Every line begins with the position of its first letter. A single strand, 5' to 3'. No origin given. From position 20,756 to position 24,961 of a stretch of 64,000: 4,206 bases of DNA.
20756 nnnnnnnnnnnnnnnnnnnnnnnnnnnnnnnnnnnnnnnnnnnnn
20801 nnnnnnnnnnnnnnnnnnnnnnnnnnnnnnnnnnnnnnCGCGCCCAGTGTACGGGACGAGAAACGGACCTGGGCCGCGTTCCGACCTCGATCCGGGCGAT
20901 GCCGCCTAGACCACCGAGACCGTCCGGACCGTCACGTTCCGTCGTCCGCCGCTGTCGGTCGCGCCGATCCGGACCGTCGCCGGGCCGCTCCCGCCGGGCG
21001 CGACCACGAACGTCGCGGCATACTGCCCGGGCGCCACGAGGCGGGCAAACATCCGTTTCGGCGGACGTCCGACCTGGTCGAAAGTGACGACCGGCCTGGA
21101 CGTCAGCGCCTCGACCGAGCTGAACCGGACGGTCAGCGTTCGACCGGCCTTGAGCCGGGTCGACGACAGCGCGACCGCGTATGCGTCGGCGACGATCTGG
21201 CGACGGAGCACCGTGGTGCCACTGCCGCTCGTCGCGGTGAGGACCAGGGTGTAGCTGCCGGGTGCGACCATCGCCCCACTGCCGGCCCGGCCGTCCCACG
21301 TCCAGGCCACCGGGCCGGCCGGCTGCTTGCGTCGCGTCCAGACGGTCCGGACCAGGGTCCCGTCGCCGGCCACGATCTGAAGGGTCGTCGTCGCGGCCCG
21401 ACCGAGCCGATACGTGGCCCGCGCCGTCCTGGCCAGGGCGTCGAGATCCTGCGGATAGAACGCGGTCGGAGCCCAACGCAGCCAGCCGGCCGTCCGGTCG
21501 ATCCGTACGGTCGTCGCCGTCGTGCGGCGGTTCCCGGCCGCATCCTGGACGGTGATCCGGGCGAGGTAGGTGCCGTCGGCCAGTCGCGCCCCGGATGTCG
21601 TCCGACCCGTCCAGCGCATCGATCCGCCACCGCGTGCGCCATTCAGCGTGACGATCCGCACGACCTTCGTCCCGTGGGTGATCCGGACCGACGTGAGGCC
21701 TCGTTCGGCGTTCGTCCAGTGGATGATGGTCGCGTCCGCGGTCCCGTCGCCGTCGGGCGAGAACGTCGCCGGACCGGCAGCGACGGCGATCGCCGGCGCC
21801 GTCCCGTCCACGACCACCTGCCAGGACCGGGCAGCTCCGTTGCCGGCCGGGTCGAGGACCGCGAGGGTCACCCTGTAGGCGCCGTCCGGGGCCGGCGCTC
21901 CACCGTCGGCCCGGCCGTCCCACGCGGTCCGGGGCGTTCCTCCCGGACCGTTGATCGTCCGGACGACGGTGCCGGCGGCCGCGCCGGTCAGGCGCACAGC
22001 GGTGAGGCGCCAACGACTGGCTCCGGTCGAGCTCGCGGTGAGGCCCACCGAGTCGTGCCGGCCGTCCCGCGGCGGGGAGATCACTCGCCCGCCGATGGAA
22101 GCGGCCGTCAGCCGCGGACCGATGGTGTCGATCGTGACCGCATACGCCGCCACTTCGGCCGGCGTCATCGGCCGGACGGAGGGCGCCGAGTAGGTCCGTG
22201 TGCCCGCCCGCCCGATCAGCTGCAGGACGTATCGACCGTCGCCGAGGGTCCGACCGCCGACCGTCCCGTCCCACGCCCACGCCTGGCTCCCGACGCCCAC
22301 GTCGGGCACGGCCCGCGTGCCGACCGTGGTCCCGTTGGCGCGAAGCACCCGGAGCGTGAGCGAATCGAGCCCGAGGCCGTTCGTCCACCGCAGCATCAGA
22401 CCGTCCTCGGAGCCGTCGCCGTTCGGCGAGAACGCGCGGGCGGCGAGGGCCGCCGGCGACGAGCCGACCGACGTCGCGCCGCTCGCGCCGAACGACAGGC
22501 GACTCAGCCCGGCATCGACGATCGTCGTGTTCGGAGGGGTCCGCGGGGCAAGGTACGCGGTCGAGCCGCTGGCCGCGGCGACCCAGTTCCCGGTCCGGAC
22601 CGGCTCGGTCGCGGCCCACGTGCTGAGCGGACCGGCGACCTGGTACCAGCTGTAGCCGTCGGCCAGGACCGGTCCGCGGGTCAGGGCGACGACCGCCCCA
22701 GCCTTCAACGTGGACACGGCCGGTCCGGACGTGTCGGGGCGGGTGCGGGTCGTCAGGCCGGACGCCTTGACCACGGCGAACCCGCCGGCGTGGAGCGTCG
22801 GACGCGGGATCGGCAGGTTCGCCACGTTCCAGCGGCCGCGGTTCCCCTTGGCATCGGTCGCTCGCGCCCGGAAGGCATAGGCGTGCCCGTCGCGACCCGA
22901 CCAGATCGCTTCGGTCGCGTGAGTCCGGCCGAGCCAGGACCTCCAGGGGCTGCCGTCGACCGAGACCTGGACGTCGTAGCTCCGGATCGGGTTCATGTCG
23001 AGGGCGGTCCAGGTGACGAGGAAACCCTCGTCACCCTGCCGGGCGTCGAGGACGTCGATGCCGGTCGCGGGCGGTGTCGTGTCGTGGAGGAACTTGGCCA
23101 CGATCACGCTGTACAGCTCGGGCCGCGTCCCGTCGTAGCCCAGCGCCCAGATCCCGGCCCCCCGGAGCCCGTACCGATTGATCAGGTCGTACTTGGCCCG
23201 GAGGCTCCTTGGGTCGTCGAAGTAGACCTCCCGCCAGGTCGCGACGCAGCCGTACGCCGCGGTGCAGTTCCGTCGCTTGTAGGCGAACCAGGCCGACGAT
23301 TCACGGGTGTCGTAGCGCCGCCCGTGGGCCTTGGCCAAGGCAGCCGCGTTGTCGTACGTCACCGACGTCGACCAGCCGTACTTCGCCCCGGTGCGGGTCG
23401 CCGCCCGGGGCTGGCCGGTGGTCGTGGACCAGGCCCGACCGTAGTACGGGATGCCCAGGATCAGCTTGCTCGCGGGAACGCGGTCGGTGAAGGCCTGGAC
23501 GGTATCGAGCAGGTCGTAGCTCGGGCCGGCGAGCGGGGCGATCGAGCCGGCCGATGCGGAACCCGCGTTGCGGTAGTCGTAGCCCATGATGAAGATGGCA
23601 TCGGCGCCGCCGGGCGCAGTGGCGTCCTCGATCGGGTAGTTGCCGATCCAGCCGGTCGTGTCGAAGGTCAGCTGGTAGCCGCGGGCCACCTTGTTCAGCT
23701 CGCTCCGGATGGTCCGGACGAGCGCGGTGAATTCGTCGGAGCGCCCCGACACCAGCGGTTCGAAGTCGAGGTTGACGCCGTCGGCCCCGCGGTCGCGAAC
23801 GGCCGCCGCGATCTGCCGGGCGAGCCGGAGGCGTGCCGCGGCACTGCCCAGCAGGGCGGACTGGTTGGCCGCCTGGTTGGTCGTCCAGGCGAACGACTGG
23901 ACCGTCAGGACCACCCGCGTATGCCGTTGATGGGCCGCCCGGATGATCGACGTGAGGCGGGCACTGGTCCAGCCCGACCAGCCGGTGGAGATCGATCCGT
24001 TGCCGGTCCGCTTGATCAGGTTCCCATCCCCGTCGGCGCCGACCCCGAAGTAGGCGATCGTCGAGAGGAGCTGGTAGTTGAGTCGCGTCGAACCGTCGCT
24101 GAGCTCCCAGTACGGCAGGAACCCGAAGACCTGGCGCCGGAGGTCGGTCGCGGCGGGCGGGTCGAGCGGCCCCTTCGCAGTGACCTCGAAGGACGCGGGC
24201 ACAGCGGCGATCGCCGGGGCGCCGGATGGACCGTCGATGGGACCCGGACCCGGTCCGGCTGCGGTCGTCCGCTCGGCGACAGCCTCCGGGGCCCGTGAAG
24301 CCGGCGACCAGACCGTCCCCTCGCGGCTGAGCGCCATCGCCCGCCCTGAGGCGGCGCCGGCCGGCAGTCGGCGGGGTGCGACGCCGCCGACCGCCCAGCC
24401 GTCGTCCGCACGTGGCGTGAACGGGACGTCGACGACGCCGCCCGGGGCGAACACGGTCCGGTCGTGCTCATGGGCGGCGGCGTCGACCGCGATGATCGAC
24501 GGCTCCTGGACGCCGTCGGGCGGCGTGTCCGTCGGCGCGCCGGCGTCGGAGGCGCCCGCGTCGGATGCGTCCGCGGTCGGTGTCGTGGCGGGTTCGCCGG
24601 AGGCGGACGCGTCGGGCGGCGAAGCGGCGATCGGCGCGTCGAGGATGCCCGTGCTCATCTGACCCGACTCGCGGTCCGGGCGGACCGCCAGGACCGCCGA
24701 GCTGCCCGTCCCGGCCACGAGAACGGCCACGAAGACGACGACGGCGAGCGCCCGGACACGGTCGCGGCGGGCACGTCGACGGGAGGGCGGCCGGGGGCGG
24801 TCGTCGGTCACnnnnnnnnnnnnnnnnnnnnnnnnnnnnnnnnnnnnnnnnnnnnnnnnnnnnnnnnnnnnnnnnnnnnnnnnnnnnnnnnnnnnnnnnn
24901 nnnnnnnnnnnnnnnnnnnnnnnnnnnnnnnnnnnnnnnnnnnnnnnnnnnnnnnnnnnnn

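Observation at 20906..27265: Two adjacent giant exoproteins with different catalytic heads on the same repeat stalk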

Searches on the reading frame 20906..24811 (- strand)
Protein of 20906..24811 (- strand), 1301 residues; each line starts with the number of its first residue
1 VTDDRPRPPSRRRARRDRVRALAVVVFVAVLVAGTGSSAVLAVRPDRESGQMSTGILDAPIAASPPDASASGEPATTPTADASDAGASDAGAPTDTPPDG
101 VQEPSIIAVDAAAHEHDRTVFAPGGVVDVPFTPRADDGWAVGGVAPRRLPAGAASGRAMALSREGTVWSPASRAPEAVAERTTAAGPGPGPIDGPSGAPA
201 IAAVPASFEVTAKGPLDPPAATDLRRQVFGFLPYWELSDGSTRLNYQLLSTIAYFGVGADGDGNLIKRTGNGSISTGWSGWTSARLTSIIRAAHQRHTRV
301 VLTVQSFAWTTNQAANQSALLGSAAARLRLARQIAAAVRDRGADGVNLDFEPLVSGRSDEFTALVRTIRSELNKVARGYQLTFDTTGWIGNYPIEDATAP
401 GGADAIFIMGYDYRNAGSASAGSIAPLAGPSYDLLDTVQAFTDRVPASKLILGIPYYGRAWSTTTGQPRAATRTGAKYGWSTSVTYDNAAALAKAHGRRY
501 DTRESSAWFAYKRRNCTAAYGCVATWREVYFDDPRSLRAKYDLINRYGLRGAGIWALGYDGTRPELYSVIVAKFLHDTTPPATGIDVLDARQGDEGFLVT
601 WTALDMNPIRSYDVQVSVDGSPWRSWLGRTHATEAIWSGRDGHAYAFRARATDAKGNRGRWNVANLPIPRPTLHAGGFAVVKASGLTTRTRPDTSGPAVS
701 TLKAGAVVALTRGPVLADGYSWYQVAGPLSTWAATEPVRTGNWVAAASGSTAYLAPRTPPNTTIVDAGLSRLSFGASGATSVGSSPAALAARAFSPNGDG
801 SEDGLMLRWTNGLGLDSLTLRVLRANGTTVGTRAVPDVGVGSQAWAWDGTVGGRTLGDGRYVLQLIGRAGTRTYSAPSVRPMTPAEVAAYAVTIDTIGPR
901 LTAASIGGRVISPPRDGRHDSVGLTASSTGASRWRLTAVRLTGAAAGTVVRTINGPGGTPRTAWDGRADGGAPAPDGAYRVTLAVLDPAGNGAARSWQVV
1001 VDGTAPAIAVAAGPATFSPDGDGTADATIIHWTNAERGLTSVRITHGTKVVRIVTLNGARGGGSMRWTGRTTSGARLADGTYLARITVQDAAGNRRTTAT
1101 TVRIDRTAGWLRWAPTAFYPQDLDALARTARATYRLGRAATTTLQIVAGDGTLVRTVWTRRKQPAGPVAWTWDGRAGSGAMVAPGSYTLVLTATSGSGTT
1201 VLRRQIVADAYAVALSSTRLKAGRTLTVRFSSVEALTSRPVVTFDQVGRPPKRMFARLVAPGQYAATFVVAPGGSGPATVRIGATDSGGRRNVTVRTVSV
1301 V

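Call 5: search_protein_families(library=pfam, proteins=[window:20906-24811:-], max_evalue=0.1)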
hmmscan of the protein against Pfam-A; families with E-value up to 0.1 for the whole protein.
window:20906-24811:- (1301 aa): 8 families
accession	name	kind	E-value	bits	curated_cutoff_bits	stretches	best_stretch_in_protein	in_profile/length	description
PF00704.34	Glyco_hydro_18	-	1.6e-28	100.7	29.6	1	289-560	56-317/317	Glycosyl hydrolases family 18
PF13860.13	FlgD_ig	-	4.7e-27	94.2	27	4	1137-1196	19-78/79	FlgD Ig-like domain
PF19077.6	Big_13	-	9e-09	36.2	27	1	1066-1105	63-101/102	Bacterial Ig-like domain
PF13585.12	CHU_C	-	2.8e-06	27.8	27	0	1015-1093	5-77/86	CHU_C Type IX secretion signal domain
PF12245.14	Big_3_2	-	9.5e-06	26.2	23.3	0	923-1002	40-121/122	Bacterial Ig-like domain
PF18911.6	PKD_4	-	0.00069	20.1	27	0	1078-1101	58-81/85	PKD domain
PF08239.17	SH3_3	-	0.028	15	27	1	686-725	3-38/54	Bacterial SH3 domain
PF10029.15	DUF2271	-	0.046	13.9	27.3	0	1163-1206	72-115/136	Predicted periplasmic protein (DUF2271)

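Call 6: search_protein_families(library=ncbifam, proteins=[window:20906-24811:-], max_evalue=0.1)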
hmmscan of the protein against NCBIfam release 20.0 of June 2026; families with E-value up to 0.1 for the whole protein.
window:20906-24811:- (1301 aa): 8 families
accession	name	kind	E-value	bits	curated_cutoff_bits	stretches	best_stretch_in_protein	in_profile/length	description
NF005176.1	PRK06655.1-1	equivalog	3.5e-20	72.7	230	3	1138-1235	95-195/197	flagellar hook assembly protein FlgD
NF009276.0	PRK12633.1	equivalog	2.4e-16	60.2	383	4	1137-1202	126-190/234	flagellar basal body rod modification protein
NF009453.0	PRK12813.1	equivalog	3.1e-10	40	264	0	1034-1101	122-184/223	flagellar basal body rod modification protein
NF009277.0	PRK12634.1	equivalog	9.5e-09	35.7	333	2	1138-1200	120-181/221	flagellar basal body rod modification protein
NF009452.0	PRK12812.1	equivalog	6.9e-08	32.1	258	0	1061-1099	179-217/289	flagellar basal body rod modification protein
NF053608.1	Lsa66_OmpA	equivalog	1.4e-07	30.3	700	1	1065-1194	205-339/581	fibronectin-binding adhesin Lsa66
NF052228.1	T9SS_PorZ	equivalog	0.0013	17.3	260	0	1141-1207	696-756/757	type IX secretion system anionic LPS delivery protein PorZ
NF033707.1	T9SS_sortase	equivalog_domain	0.016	12.9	420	0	1076-1196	960-1080/1095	type IX secretion system sortase PorU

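Call 9: search_solved_structures(query=window:20906-24811:-, max_evalue=0.01, show_alignments=2)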
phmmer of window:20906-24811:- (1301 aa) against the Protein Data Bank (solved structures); distinct sequences matched with E-value up to 0.01: 84 (the best 60 are shown).
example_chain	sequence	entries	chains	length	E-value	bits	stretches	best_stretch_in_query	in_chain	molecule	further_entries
4wiw_A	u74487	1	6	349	5e-17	64.1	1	312-560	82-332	Glycoside hydrolase family 18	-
3cz8_A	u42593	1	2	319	2.5e-15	58.5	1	318-557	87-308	Putative sporulation-specific glycosylase ydhD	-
3wl1_A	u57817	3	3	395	1.2e-13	53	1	294-563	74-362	Chitinase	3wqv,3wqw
3wkz_A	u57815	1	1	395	2.6e-13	51.8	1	294-563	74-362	Chitinase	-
3w4r_A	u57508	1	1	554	4.2e-13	51.1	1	294-563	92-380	Chitinase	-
3wl0_A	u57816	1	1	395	5.1e-13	50.8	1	294-563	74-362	Chitinase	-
6kst_A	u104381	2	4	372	5.6e-13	50.7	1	282-561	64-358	Family 18 chitinase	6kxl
6kxn_A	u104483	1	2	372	6.1e-13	50.6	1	283-561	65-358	Family 18 chitinase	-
6kxm_A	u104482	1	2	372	2.7e-12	48.4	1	282-561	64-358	Family 18 chitinase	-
3g6l_A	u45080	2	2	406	1.8e-11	45.7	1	295-565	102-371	Chitinase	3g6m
6epb_A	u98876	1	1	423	4.7e-11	44.3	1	293-560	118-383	Endochitinase 42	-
6bt9_A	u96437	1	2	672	5.8e-11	44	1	294-660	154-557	Chitinase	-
5xwf_A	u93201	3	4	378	1.1e-10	43.1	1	278-565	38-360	Fungal chitinase from Rhizomucor miehei (SeMet-substituted proteins) | Chintase | Chitinase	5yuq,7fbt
6igy_A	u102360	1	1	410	1.6e-10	42.6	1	277-563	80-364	Glycosyl hydrolases family 18 family protein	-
4q6t_A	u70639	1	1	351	2.8e-10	41.8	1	256-561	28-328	Glycosyl hydrolase, family 18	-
4s3k_A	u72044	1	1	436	1.9e-09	39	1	321-561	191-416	Spore germination protein YaaH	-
4s3j_A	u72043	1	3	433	3.3e-06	28.3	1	291-565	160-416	Cortical-lytic enzyme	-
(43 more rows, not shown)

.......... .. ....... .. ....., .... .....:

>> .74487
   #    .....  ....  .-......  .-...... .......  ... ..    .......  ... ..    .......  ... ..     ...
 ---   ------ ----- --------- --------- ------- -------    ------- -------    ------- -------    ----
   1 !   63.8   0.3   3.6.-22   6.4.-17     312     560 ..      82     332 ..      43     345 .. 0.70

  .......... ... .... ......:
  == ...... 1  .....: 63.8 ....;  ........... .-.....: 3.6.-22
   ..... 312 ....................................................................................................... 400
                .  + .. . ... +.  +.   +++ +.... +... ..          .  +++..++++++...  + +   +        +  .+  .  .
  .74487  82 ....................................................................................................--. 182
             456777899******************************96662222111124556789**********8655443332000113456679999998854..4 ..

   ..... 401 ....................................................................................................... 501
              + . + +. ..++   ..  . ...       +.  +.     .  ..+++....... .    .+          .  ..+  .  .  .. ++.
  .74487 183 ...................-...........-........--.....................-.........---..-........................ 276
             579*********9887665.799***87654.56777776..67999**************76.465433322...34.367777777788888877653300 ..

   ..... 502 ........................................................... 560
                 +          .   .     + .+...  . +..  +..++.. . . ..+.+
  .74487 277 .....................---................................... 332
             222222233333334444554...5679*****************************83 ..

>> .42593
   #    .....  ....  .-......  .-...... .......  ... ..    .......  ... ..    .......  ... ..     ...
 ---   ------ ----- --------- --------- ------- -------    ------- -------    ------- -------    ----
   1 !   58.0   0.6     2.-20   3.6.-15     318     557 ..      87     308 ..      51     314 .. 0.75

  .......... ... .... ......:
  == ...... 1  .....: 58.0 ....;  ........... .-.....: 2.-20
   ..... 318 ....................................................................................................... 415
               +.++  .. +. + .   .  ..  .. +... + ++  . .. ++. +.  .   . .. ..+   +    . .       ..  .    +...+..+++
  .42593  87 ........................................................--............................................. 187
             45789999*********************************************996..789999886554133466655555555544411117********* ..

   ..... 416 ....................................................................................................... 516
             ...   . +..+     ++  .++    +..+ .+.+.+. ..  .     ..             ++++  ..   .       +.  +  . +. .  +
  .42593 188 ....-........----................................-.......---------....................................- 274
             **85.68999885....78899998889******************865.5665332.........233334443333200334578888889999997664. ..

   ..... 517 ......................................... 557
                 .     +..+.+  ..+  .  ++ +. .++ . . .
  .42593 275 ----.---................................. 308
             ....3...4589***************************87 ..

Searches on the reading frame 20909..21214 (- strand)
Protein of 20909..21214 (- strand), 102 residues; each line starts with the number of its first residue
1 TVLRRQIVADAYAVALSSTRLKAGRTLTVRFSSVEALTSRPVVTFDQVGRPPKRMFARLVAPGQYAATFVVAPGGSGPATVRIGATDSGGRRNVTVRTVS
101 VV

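Call 17: search_protein_families(library=pfam, proteins=[window:20909-21214:-], max_evalue=10)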
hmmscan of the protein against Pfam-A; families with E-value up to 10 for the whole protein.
window:20909-21214:- (102 aa): 0 families

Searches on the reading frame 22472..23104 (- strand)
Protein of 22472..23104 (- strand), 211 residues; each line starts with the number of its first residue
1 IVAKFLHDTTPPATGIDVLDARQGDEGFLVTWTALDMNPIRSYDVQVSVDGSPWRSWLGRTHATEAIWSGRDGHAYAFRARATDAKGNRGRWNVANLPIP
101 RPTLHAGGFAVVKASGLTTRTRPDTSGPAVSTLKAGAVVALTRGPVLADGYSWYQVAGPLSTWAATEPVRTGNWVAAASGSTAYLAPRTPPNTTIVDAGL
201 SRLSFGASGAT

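Call 17: search_protein_families(library=pfam, proteins=[window:22472-23104:-], max_evalue=10)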
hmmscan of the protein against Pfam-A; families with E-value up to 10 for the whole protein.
window:22472-23104:- (211 aa): 1 family
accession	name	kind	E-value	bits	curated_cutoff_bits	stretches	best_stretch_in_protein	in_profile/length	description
PF08239.17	SH3_3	-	0.0023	18.5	27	1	117-156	3-38/54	Bacterial SH3 domain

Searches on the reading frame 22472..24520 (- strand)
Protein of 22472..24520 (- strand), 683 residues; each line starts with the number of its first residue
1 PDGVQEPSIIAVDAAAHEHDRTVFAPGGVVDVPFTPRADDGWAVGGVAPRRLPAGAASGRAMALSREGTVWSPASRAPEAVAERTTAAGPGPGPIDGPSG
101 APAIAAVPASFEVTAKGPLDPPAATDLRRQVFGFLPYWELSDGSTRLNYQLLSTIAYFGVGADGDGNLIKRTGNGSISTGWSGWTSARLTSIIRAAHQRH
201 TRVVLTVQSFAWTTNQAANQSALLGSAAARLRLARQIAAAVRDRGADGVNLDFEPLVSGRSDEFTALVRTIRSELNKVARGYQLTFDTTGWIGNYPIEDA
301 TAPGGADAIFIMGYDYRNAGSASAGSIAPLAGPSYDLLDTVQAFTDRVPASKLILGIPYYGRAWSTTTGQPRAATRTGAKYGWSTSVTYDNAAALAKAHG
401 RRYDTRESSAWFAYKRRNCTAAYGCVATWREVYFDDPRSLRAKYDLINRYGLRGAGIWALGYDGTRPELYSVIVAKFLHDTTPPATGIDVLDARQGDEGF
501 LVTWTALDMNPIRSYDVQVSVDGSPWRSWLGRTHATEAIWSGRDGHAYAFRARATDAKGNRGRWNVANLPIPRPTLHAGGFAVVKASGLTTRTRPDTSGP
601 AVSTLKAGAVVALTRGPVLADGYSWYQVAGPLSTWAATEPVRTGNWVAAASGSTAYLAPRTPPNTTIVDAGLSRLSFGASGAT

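Call 31: find_related_loci(query=window:22472-24520:-, collection=genome_contigs, flank=10000)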
Query window:22472-24520:- (683 aa) in genome_contigs; peptide patterns used: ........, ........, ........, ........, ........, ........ (x = any residue, [..] = any of these).
598 stretches matched a pattern (row limit reached: there are more); 318 encode a relative of the query (tblastn E <= 1e-3); the best 80 are kept; 80 distinct loci.
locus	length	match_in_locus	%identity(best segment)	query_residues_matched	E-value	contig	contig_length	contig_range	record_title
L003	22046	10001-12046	93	1-683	0e+0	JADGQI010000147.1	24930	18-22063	MAG: Chloroflexota bacterium isolate Chersky_267 k127_17504562, whole genome shotgun sequence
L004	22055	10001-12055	92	1-683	0e+0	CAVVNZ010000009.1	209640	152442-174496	MAG: uncultured Chloroflexia bacterium isolate MFD03975.bin.3.6 genome assembly, contig: contig_35499, whole genome shot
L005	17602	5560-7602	84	1-677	0e+0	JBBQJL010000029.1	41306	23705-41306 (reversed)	MAG: Candidatus Limnocylindrales bacterium isolate Co_metawrap_725 Cmw_725_k141_11153876_length_41306_cov_13.9987, whole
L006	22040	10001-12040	93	3-683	0e+0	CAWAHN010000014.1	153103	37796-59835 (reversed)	MAG: uncultured Chloroflexia bacterium isolate MFD02134.bin.2.85 genome assembly, contig: contig_48215, whole genome sho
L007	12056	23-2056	75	1-681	0e+0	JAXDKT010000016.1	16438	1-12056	MAG: Chloroflexota bacterium isolate BP_600 scaffold_4796687, whole genome shotgun sequence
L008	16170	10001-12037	70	4-682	0e+0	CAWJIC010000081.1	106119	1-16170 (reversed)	MAG: uncultured Chloroflexia bacterium isolate MFD03638.bin.2.4 genome assembly, contig: contig_768, whole genome shotgu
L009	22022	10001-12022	67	7-682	0e+0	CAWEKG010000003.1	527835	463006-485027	MAG: uncultured Chloroflexia bacterium isolate MFD05942.bin.3.126 genome assembly, contig: contig_3097, whole genome sho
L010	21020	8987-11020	64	7-678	0e+0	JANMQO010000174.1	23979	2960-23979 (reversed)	MAG: Chloroflexota bacterium isolate OTE_51_metabat_220 OTE_51_k141_3869428, whole genome shotgun sequence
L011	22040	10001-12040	71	1-682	0e+0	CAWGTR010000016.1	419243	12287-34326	MAG: uncultured Chloroflexia bacterium isolate MFD03975.bin.2.87 genome assembly, contig: contig_71612, whole genome sho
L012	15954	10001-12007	57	1-681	0e+0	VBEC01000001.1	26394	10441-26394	MAG: Chloroflexi bacterium isolate CF_16 14_1009_16_30cm_scaffold_2339, whole genome shotgun sequence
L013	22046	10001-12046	55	5-683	0e+0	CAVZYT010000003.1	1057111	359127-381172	MAG: uncultured Chloroflexia bacterium isolate MFD02134.bin.2.143 genome assembly, contig: contig_1517, whole genome sho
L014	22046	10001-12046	56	3-682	0e+0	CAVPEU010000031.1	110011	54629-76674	MAG: uncultured Chloroflexia bacterium isolate MFD10097.bin.1.8 genome assembly, contig: contig_982, whole genome shotgu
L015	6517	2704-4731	55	5-677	0e+0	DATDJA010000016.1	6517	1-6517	MAG TPA_asm: Candidatus Limnocylindrales bacterium isolate SMAG_U318 k141_287681, whole genome shotgun sequence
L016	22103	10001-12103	56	5-683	0e+0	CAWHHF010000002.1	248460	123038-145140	MAG: uncultured Chloroflexia bacterium isolate MFD01872.bin.3.159 genome assembly, contig: contig_134903, whole genome s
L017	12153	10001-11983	57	6-681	0e+0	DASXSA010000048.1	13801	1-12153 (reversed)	MAG TPA_asm: Candidatus Limnocylindrales bacterium isolate SMAG_U4654 k141_1526625, whole genome shotgun sequence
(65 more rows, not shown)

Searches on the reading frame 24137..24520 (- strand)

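Call 17: search_protein_families(library=pfam, proteins=[window:24137-24520:-], max_evalue=10)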
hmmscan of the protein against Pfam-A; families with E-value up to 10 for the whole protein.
window:24137-24520:- (128 aa): 1 family
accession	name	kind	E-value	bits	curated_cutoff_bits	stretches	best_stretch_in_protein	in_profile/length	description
PF17703.6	C19orf84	-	0.028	14.6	40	1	36-125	103-189/200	piRNA-mediated silencing protein C19orf84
